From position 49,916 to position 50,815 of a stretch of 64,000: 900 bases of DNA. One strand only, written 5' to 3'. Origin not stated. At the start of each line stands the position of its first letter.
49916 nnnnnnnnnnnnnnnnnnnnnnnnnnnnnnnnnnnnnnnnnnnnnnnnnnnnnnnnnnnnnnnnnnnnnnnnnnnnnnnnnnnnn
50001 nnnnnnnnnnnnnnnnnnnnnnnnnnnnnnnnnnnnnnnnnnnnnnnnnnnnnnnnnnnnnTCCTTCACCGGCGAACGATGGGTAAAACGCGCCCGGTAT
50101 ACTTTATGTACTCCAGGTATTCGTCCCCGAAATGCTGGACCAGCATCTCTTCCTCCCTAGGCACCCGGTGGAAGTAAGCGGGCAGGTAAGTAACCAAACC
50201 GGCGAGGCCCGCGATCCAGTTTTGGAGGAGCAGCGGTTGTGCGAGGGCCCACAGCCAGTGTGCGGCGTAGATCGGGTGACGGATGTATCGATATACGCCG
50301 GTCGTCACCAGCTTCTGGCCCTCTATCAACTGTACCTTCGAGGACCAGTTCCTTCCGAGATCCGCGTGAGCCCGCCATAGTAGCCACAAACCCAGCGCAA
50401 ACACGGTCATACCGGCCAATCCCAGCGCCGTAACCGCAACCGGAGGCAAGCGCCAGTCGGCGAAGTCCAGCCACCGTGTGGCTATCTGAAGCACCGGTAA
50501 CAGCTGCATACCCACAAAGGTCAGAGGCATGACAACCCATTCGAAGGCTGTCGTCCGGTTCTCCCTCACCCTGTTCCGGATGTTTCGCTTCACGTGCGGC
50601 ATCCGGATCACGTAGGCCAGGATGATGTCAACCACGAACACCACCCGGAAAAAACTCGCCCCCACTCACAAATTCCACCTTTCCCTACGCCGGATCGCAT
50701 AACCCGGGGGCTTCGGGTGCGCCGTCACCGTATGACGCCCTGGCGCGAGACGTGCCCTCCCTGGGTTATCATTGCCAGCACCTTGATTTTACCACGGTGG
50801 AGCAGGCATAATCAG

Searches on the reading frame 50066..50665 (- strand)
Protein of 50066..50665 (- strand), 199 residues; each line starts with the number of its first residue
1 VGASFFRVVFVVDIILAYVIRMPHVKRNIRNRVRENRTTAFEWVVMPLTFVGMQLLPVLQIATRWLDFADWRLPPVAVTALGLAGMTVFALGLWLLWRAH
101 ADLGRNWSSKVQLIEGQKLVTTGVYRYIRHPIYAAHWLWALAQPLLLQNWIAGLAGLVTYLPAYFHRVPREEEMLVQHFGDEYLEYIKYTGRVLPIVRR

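Call 3: search_protein_families(library=pfam, proteins=[window:50066-50665:-], max_evalue=0.01)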
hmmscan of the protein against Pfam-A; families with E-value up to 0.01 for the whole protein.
window:50066-50665:- (199 aa): 4 families
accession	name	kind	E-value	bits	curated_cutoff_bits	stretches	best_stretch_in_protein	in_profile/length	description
PF04140.19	ICMT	-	9.3e-17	61.7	24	1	89-176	5-94/95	Isoprenylcysteine carboxyl methyltransferase (ICMT) family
PF04191.18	PEMT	-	8.7e-13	49.1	25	1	84-181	5-104/105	Phospholipid methyltransferase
PF01222.22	ERG4_ERG24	-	1.2e-05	24.7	27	1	111-189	343-422/432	Ergosterol biosynthesis ERG4/ERG24 family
PF06966.17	DUF1295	-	3.1e-05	24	20.4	1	49-188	89-233/235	Protein of unknown function (DUF1295)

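Call 4: search_protein_families(library=ncbifam, proteins=[window:50066-50665:-], max_evalue=0.01)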
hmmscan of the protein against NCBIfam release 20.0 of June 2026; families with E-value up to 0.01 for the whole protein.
window:50066-50665:- (199 aa): 3 families
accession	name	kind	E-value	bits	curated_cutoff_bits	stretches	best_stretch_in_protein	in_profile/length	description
NF040696.1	isopcys_mtase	equivalog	1.6e-65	220.6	160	1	6-196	3-189/190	protein-S-isoprenylcysteine O-methyltransferase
TIGR04571.1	LmtA_Leptospira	exception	7.4e-07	29.1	325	1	101-194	74-163/252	lipid A Kdo2 1-phosphate O-methyltransferase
NF045656.1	MeththiolMtaseMddA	equivalog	0.00066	19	270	1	114-195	160-238/238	methanethiol S-methyltransferase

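Call 13: find_homologous_proteins(query=window:50066-50665:-, max_evalue=0.00001)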
Query window:50066-50665:- (199 aa): 694 proteins with E <= 0.00001 among 1187 candidates; the best 120 are listed.
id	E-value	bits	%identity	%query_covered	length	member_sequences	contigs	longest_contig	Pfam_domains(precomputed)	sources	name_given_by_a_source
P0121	4.1e-122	423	99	95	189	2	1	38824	PF04140.20,PF01222.23,PF04191.19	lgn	-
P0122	1.2e-63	232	50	100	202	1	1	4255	PF04140.20,PF06966.18,PF04191.19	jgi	jgi:protein-S-isoprenylcysteine O-methyltransferase Ste14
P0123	1.9e-62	228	51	98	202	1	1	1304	PF04140.20,PF06966.18,PF04191.19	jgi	jgi:protein-S-isoprenylcysteine O-methyltransferase Ste14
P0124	3.2e-62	228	54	95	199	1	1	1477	PF04140.20,PF06966.18,PF04191.19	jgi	-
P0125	3.6e-62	228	52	98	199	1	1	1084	PF04140.20,PF06966.18,PF04191.19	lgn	-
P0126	3.7e-62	227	53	96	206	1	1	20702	PF04140.20,PF04191.19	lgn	-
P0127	1.2e-61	226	51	99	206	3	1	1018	PF04140.20,PF04191.19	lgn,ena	-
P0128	4.4e-61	224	54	100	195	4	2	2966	PF04140.20,PF04191.19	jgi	-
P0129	7.5e-61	223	54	95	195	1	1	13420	PF04140.20,PF06966.18,PF01222.23,PF04191.19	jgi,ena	-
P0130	1.1e-60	223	55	95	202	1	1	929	PF04140.20,PF04191.19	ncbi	-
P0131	1.1e-60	223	53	95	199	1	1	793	PF04140.20,PF06966.18,PF04191.19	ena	-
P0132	1.7e-60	222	52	98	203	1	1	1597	PF04140.20,PF06966.18,PF04191.19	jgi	-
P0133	1.9e-60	222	52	96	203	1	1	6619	PF04140.20,PF01222.23,PF04191.19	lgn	-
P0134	3.1e-60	221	51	99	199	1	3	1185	PF04140.20,PF06966.18,PF04191.19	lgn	-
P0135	4.9e-60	221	53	100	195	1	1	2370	PF04140.20,PF06966.18,PF04191.19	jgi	-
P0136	5.0e-60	221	54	95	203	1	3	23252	PF04140.20,PF04191.19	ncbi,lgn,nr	ncbi:MAG: isoprenylcysteine carboxylmethyltransferase family protein [Chloroflexi bacterium]|nr:isop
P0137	5.7e-60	220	53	97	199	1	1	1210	PF04140.20,PF04191.19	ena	-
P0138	7.7e-60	220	55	98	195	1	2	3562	PF04140.20,PF06966.18,PF04191.19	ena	-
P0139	1.2e-59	219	53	100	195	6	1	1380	PF04140.20,PF06966.18,PF04191.19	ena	-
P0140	1.2e-59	219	53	100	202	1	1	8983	PF04140.20,PF06966.18,PF01222.23,PF04191.19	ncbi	-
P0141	1.4e-59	219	50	99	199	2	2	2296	PF04140.20,PF04191.19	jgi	-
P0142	1.4e-59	219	53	100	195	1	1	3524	PF04140.20,PF06966.18,PF04191.19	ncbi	-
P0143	1.5e-59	219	52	100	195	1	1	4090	PF04140.20,PF06966.18,PF04191.19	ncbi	-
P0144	2.0e-59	219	50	100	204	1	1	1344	PF04140.20,PF06966.18,PF04191.19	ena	-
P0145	4.6e-59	217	52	99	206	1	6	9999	PF04140.20,PF04191.19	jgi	jgi:protein-S-isoprenylcysteine O-methyltransferase Ste14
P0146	4.7e-59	217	52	95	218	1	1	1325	PF04140.20,PF04191.19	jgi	-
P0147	5.1e-59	217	51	100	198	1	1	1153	PF04140.20,PF04191.19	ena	-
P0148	5.2e-59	217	51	98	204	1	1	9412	PF04140.20,PF06966.18,PF04191.19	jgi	-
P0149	8.5e-59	217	53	98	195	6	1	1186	PF04140.20,PF06966.18,PF04191.19,PF07298.17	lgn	-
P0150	9.5e-59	216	54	90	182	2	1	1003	PF04140.20,PF06966.18,PF04191.19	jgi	jgi:protein-S-isoprenylcysteine O-methyltransferase Ste14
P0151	1.2e-58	216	51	97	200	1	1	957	PF04140.20,PF04191.19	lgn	-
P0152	1.2e-58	216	50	100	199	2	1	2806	PF04140.20,PF06966.18,PF04191.19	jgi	-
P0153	1.4e-58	216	52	100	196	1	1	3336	PF04140.20,PF04191.19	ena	-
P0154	1.4e-58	216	51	99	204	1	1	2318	PF04140.20,PF06966.18,PF04191.19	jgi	-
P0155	1.9e-58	215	51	98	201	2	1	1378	PF04140.20,PF04191.19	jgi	-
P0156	3.2e-58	215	54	97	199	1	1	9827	PF04140.20,PF06966.18,PF04191.19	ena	-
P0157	3.5e-58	215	53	98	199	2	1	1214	PF04140.20,PF04191.19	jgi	jgi:protein-S-isoprenylcysteine O-methyltransferase Ste14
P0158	3.7e-58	214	49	98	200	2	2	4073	PF04140.20,PF04191.19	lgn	-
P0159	4.4e-58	214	50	95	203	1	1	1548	PF04140.20,PF06966.18,PF01222.23,PF04191.19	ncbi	-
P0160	5.0e-58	214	52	91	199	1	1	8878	PF04140.20,PF04191.19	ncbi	-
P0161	6.0e-58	214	52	98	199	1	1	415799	PF04140.20,PF06966.18,PF04191.19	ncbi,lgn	-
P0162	7.9e-58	213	50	98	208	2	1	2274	PF04140.20,PF06966.18,PF04191.19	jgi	-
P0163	9.4e-58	213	51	96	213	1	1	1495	PF04140.20,PF06966.18,PF04191.19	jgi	jgi:protein-S-isoprenylcysteine O-methyltransferase Ste14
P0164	1.4e-57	213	51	100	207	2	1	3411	PF04140.20,PF06966.18,PF04191.19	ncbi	ncbi:MAG: protein-S-isoprenylcysteine O-methyltransferase [Planctomycetota bacterium]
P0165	1.4e-57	213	52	98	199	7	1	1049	PF04140.20,PF06966.18,PF04191.19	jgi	-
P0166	1.7e-57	212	48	99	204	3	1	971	PF04140.20,PF06966.18,PF04191.19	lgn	-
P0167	1.9e-57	212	52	100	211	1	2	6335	PF04140.20,PF06966.18,PF04191.19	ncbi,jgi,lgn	-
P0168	2.3e-57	212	51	98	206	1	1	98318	PF04140.20,PF06966.18,PF04191.19,PF07298.17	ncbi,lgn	-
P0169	2.7e-57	212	50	100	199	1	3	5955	PF04140.20,PF04191.19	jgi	jgi:protein-S-isoprenylcysteine O-methyltransferase Ste14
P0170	3.3e-57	211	52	98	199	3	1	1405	PF04140.20,PF04191.19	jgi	jgi:protein-S-isoprenylcysteine O-methyltransferase Ste14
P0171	4.1e-57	211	53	95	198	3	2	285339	PF04140.20,PF06966.18,PF04191.19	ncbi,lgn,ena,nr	ncbi:protein-S-isoprenylcysteine O-methyltransferase [Thermoflexales bacterium]|nr:protein-S-isopren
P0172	4.3e-57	211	51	98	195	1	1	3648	PF04140.20,PF04191.19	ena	-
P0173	5.2e-57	211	53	95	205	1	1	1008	PF04140.20,PF04191.19,PF19471.5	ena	-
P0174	5.4e-57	211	51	100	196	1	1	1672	PF04140.20,PF04191.19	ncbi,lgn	-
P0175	6.0e-57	210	52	96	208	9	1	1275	PF04140.20,PF06966.18,PF04191.19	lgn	-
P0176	7.9e-57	210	54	97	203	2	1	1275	PF04140.20,PF01222.23,PF04191.19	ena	-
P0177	8.5e-57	210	55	94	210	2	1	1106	PF04140.20,PF04191.19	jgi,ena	-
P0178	9.1e-57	210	50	96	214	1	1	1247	PF04140.20,PF04191.19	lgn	-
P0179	9.1e-57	210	52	91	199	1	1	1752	PF04140.20,PF04191.19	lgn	-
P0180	1.0e-56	210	51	93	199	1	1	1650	PF04140.20,PF04191.19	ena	-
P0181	1.1e-56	210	52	95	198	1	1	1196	PF04140.20,PF04191.19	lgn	-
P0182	1.3e-56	209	53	95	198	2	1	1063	PF04140.20,PF06966.18,PF04191.19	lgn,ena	-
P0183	1.3e-56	209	51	96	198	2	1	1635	PF04140.20,PF04191.19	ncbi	-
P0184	1.3e-56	209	48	98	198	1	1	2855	PF04140.20,PF04191.19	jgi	jgi:protein-S-isoprenylcysteine O-methyltransferase Ste14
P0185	1.3e-56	209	51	95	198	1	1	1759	PF04140.20,PF06966.18,PF04191.19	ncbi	-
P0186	1.7e-56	209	49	98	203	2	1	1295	PF04140.20,PF04191.19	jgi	-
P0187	1.8e-56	209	50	91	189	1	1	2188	PF04140.20,PF06966.18,PF04191.19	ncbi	ncbi:protein-S-isoprenylcysteine O-methyltransferase [candidate division KSB1 bacterium]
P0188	2.2e-56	209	52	98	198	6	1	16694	PF04140.20,PF04191.19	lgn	-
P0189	2.3e-56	209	52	100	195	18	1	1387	PF04140.20,PF06966.18,PF04191.19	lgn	-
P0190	2.3e-56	209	49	100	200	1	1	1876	PF04140.20,PF04191.19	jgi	jgi:protein-S-isoprenylcysteine O-methyltransferase Ste14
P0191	2.5e-56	208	50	98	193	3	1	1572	PF04140.20,PF04191.19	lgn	-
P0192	2.6e-56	208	51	95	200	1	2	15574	PF04140.20,PF06966.18,PF04191.19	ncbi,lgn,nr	ncbi:MAG: protein-S-isoprenylcysteine O-methyltransferase [Halobacteriota archaeon]|nr:protein-S-iso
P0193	2.7e-56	208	52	96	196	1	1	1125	PF04140.20,PF04191.19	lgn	-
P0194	3.0e-56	208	50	100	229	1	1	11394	PF04140.20,PF06966.18,PF04191.19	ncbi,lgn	ncbi:MAG: protein-S-isoprenylcysteine O-methyltransferase [Anaerolineae bacterium]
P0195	3.1e-56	208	48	97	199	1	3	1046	PF04140.20,PF04191.19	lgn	-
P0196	3.7e-56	208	48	97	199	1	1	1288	PF04140.20,PF06966.18,PF04191.19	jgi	jgi:protein-S-isoprenylcysteine O-methyltransferase Ste14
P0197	5.3e-56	207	50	98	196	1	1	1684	PF04140.20,PF04191.19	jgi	-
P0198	5.4e-56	207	48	97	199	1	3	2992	PF04140.20,PF04191.19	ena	-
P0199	6.3e-56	207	49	95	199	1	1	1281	PF04140.20,PF06966.18,PF04191.19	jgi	-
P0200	6.8e-56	207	51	98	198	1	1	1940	PF04140.20,PF06966.18,PF04191.19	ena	-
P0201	7.0e-56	207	53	97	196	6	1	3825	PF04140.20,PF04191.19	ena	-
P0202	8.0e-56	207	54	96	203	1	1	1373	PF04140.20,PF04191.19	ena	-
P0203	8.0e-56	207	52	91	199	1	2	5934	PF04140.20,PF06966.18,PF04191.19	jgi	jgi:protein-S-isoprenylcysteine O-methyltransferase Ste14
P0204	9.3e-56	207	48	97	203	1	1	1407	PF04140.20,PF06966.18,PF04191.19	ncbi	-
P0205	1.1e-55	206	49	98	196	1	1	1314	PF04140.20,PF04191.19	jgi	-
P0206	1.3e-55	206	52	93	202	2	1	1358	PF04140.20,PF06966.18,PF04191.19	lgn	-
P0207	1.4e-55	206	49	98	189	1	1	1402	PF04140.20,PF06966.18,PF01222.23,PF04191.19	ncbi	-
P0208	2.0e-55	205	49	95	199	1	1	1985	PF04140.20,PF04191.19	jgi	jgi:protein-S-isoprenylcysteine O-methyltransferase Ste14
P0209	2.1e-55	205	51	96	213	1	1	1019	PF04140.20,PF04191.19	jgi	jgi:protein-S-isoprenylcysteine O-methyltransferase Ste14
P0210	2.2e-55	205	48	100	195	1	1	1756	PF04140.20,PF06966.18,PF04191.19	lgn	-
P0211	2.5e-55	205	47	98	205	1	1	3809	PF04140.20,PF06966.18,PF04191.19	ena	-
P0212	3.1e-55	205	53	98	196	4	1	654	PF04140.20,PF06966.18,PF04191.19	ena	-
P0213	3.1e-55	205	47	100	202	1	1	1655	PF04140.20,PF06966.18,PF04191.19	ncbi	-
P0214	3.4e-55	205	50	96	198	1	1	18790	PF04140.20,PF06966.18,PF04191.19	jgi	jgi:protein-S-isoprenylcysteine O-methyltransferase Ste14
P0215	3.5e-55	205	51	96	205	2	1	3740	PF04140.20,PF04191.19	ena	-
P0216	4.1e-55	204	49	98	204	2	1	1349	PF04140.20,PF04191.19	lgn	-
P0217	4.6e-55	204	47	95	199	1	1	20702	PF04140.20,PF04191.19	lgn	-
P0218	5.0e-55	204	50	95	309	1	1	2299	PF04140.20,PF04191.19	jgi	jgi:protein-S-isoprenylcysteine O-methyltransferase Ste14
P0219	5.8e-55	204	50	95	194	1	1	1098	PF04140.20,PF04191.19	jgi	jgi:protein-S-isoprenylcysteine O-methyltransferase Ste14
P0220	6.7e-55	204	50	98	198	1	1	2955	PF04140.20,PF04191.19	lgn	-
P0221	8.0e-55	204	52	98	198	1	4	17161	PF04140.20,PF04191.19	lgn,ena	-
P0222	8.3e-55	203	46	97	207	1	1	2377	PF04140.20,PF06966.18,PF04191.19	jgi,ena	-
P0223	8.9e-55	203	51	91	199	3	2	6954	PF04140.20,PF06966.18,PF04191.19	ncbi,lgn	-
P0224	1.0e-54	203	48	95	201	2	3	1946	PF04140.20,PF06966.18,PF01222.23,PF04191.19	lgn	-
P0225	1.1e-54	203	52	95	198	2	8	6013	PF04140.20,PF06966.18,PF04191.19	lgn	-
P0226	1.2e-54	203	51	100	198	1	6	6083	PF04140.20,PF06966.18,PF04191.19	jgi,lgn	jgi:protein-S-isoprenylcysteine O-methyltransferase Ste14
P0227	1.2e-54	203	51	97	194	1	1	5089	PF04140.20,PF04191.19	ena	-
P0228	1.3e-54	203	50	100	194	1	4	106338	PF04140.20,PF06966.18,PF04191.19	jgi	-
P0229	1.4e-54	203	49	99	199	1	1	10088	PF04140.20,PF04191.19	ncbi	ncbi:MAG: protein-S-isoprenylcysteine O-methyltransferase [Anaerolineae bacterium]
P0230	1.7e-54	203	49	97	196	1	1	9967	PF04140.20,PF06966.18,PF04191.19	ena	-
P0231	1.7e-54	203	49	97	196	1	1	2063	PF04140.20,PF06966.18,PF04191.19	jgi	-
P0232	1.8e-54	202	48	96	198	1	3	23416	PF04140.20,PF04191.19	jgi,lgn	jgi:protein-S-isoprenylcysteine O-methyltransferase Ste14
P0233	1.8e-54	202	57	79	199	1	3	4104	PF04140.20,PF04191.19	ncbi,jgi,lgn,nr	ncbi:MAG: isoprenylcysteine carboxylmethyltransferase family protein [Planctomycetes bacterium]|nr:i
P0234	1.9e-54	202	49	91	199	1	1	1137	PF04140.20,PF06966.18,PF04191.19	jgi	-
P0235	2.0e-54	202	49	100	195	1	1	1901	PF04140.20,PF04191.19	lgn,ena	-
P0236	2.2e-54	202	50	96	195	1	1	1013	PF04140.20,PF04191.19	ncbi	-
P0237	2.6e-54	202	48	97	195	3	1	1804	PF04140.20,PF04191.19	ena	-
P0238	3.3e-54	202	48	96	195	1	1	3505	PF04140.20,PF06966.18,PF04191.19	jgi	jgi:protein-S-isoprenylcysteine O-methyltransferase Ste14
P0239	3.7e-54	201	50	98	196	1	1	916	PF04140.20,PF06966.18,PF01222.23,PF04191.19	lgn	-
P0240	4.1e-54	201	49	91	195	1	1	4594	PF04140.20,PF04191.19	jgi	jgi:protein-S-isoprenylcysteine O-methyltransferase Ste14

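Call 15: find_related_loci(query=A1, collection=genome_contigs, flank=10000)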
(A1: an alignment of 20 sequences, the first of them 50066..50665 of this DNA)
Query A1 (199 aa) in genome_contigs; peptide patterns used: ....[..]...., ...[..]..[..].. (x = any residue, [..] = any of these).
353 stretches matched a pattern; 329 encode a relative of the query (tblastn E <= 1e-3); the best 80 are kept; 80 distinct loci.
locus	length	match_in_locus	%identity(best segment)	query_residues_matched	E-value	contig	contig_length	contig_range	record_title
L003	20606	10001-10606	51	4-198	2e-64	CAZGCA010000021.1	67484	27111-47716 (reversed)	MAG TPA_asm: uncultured bacterium isolate SRP068000_co1_623 genome assembly, contig: NODE_284_length_67484_cov_9.535986,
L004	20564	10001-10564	52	4-195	3e-62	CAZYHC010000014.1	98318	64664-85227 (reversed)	MAG TPA_asm: uncultured Anaerolineales bacterium isolate binchicken_co294_99 genome assembly, contig: NODE_398_length_98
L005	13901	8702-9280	51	1-197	2e-61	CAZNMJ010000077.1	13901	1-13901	MAG TPA_asm: uncultured Anaerolineales bacterium isolate SRP239594_co1_144 genome assembly, contig: NODE_2088_length_139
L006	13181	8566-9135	53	6-195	2e-61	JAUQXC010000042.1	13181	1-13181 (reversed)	MAG: Thermoflexales bacterium isolate BIN19 contig_17127, whole genome shotgun sequence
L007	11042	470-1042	51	6-195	2e-60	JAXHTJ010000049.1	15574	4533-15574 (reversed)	MAG: Halobacteriota archaeon isolate MAG21_tar_biofilm MAG21_49, whole genome shotgun sequence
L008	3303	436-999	50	4-195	9e-60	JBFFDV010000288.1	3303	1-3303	MAG: Anaerolineae bacterium isolate Mix_mud13.2021.11.53 k141_3368813_length_3303_cov_8.0000, whole genome shotgun seque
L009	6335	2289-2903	52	1-199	1e-59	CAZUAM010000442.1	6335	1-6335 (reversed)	MAG TPA_asm: uncultured Planctomycetaceae bacterium isolate binchicken_co262_366 genome assembly, contig: NODE_14283_len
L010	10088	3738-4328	49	1-197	4e-59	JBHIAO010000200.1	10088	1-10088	MAG: Anaerolineae bacterium isolate K_2_bin.73 NODE_3800_length_10088_cov_11.289744, whole genome shotgun sequence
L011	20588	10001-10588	52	4-199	7e-59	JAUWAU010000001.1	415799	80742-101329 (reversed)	MAG: Armatimonadota bacterium isolate CSMAG_1302 CSMAG_1302_k141_904192_length_415799_cov_29.9703, whole genome shotgun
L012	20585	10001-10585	50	1-195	1e-57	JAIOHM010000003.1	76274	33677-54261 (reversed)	MAG: Anaerolineae bacterium isolate MAG_04 contig_2690, whole genome shotgun sequence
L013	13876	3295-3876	54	6-195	2e-57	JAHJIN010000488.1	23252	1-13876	MAG: Chloroflexota bacterium isolate Modern_marine_rock_biofilm.mb.101 Modern_marine_roc.mb.101_k141_693854, whole genom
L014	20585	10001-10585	46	1-199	7e-57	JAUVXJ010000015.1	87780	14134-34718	MAG: Chloroflexota bacterium isolate CSMAG_1213 CSMAG_1213_k141_1215913_length_87780_cov_18.8034, whole genome shotgun s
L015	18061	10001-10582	47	1-198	3e-57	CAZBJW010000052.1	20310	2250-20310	MAG TPA_asm: uncultured Anaerolineales bacterium isolate binchicken_co294_156 genome assembly, contig: NODE_2972_length_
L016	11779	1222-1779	49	1-195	8e-57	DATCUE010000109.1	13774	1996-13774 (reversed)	MAG TPA_asm: Candidatus Methanoperedens sp. isolate SMAG_U7350 k141_125675, whole genome shotgun sequence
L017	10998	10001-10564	51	4-195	2e-56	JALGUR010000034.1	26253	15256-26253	MAG: Candidatus Zipacnadia bacterium isolate Meg22_1214_Bin_372 Meg22_1214_Bin_372_scaffold_5036, whole genome shotgun s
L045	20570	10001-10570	47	1-197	4e-52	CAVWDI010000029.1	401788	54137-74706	MAG: uncultured Chloroflexia bacterium isolate MFD03804.bin.2.42 genome assembly, contig: contig_61682, whole genome sho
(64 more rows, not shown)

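Call 16: search_solved_structures(query=window:50066-50665:-, max_evalue=0.01, show_alignments=1)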
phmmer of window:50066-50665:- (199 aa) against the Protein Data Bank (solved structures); distinct sequences matched with E-value up to 0.01: 4.
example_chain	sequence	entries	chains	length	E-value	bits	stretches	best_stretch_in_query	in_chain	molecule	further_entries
4a2n_B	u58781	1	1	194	1.2e-41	145.7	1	3-197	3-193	ISOPRENYLCYSTEINE CARBOXYL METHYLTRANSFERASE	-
5vg9_A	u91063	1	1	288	4.4e-10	42.6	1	64-197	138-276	Protein-S-isoprenylcysteine O-methyltransferase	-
5v7p_A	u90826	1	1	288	1.3e-09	41.1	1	79-197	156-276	Protein-S-isoprenylcysteine O-methyltransferase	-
8xku_G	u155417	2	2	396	6.5e-06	29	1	108-188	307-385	AtTam46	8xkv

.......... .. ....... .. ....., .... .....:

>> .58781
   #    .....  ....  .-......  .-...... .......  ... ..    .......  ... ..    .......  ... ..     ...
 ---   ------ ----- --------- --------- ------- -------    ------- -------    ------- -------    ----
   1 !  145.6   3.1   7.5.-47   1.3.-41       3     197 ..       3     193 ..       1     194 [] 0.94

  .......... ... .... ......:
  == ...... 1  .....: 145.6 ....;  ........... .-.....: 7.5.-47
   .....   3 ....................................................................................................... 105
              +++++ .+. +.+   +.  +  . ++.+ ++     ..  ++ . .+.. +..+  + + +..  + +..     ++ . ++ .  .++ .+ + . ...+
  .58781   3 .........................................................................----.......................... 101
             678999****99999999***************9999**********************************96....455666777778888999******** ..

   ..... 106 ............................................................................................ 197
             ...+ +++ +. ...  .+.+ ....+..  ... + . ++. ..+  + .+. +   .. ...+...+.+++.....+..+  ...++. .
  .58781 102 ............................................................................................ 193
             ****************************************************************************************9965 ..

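Call 23: search_protein_families(library=pfam, alignment_id=A2, max_evalue=0.00001)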
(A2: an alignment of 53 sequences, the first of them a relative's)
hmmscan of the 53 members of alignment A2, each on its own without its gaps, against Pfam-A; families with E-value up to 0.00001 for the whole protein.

A. member 1, L003:10780-11793:+ (338 aa): 0 families

B. families by the number of members that match (of 53 scanned): 92 families (the first 25 are shown)
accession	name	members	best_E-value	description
PF07690.21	MFS_1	2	1.9e-73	Major Facilitator Superfamily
PF00515.34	TPR_1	2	6.3e-40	Tetratricopeptide repeat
PF07719.23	TPR_2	2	1.1e-37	Tetratricopeptide repeat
PF13414.12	TPR_11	2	1.4e-29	TPR repeat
PF13181.12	TPR_8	2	1.7e-26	Tetratricopeptide repeat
PF00248.27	Aldo_ket_red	2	7.1e-26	Aldo/keto reductase family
PF03703.20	bPH_2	2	5e-12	Bacterial PH domain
PF05977.19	MFS_3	2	7.5e-06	Transmembrane secretion effector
PF01041.23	DegT_DnrJ_EryC1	1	8.7e-100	DegT/DnrJ/EryC1/StrS aminotransferase family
PF03976.20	PPK2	1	1.6e-76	Polyphosphate kinase 2 (PPK2)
PF02574.22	S-methyl_trans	1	3.5e-67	Homocysteine S-methyltransferase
PF09678.15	Caa3_CtaG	1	7.9e-60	Cytochrome c oxidase caa3 assembly factor (Caa3_CtaG)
PF00174.25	Oxidored_molyb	1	5.2e-43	Oxidoreductase molybdopterin binding domain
PF01595.25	CNNM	1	1.2e-42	Cyclin M transmembrane N-terminal domain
PF01593.30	Amino_oxidase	1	2.1e-39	Flavin containing amine oxidoreductase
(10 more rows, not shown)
